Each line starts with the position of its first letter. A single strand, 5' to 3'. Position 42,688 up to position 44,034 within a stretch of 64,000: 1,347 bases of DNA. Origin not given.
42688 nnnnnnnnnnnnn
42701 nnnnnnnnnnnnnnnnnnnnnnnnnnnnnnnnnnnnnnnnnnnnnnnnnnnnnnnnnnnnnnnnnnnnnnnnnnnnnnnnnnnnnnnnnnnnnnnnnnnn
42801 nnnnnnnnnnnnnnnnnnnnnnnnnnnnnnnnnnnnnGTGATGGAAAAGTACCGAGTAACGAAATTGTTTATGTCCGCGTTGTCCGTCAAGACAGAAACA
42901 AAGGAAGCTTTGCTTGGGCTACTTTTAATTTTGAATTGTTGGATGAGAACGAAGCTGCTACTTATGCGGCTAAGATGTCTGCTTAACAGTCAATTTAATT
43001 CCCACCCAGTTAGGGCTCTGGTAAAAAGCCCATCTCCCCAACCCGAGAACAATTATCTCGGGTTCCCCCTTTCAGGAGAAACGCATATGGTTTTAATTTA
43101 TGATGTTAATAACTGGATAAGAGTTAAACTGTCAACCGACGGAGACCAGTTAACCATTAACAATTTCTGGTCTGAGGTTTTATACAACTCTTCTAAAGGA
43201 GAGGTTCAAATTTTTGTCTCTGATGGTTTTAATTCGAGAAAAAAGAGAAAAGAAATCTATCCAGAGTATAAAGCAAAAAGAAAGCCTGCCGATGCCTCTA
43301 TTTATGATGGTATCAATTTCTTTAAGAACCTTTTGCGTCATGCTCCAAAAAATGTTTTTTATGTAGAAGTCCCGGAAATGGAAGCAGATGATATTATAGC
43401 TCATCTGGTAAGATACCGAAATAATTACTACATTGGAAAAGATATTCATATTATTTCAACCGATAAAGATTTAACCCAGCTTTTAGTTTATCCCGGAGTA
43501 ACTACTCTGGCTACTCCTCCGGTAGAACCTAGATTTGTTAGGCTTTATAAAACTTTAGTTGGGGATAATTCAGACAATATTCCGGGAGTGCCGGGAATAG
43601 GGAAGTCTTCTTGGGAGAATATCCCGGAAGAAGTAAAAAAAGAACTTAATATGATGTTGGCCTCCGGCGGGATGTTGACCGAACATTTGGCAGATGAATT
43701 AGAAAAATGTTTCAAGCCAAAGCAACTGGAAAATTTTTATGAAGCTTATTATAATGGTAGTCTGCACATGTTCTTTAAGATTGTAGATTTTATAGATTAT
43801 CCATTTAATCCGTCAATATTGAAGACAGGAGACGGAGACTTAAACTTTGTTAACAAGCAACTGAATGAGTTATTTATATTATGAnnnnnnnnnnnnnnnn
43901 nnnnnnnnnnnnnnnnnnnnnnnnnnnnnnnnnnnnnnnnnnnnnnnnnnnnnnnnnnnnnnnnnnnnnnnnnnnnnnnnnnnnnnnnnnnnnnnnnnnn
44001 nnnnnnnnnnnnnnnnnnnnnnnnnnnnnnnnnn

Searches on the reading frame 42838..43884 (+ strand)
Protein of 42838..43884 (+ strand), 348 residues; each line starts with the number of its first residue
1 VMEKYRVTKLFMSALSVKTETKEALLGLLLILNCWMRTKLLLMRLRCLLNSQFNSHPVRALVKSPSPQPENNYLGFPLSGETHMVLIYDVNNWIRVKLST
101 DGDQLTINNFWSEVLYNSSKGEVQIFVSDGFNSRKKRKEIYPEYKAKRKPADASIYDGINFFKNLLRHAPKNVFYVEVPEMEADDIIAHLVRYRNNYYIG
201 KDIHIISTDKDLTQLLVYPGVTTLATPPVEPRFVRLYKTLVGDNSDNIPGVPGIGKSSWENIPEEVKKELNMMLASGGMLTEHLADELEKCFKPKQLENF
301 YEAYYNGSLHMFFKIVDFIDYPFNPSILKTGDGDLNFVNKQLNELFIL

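Call 66: search_protein_families(library=pfam, proteins=[window:42838-43884:+], max_evalue=0.001)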
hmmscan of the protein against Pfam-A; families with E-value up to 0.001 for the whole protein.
window:42838-43884:+ (348 aa): 2 families
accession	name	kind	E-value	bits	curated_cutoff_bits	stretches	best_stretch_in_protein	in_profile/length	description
PF02739.22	5_3_exonuc_N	-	2.3e-17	63.6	34.3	1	124-224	52-145/164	5'-3' exonuclease, N-terminal resolvase-like domain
PF01367.25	5_3_exonuc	-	1.4e-07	32.4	40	1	229-266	1-38/97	5'-3' exonuclease, C-terminal SAM fold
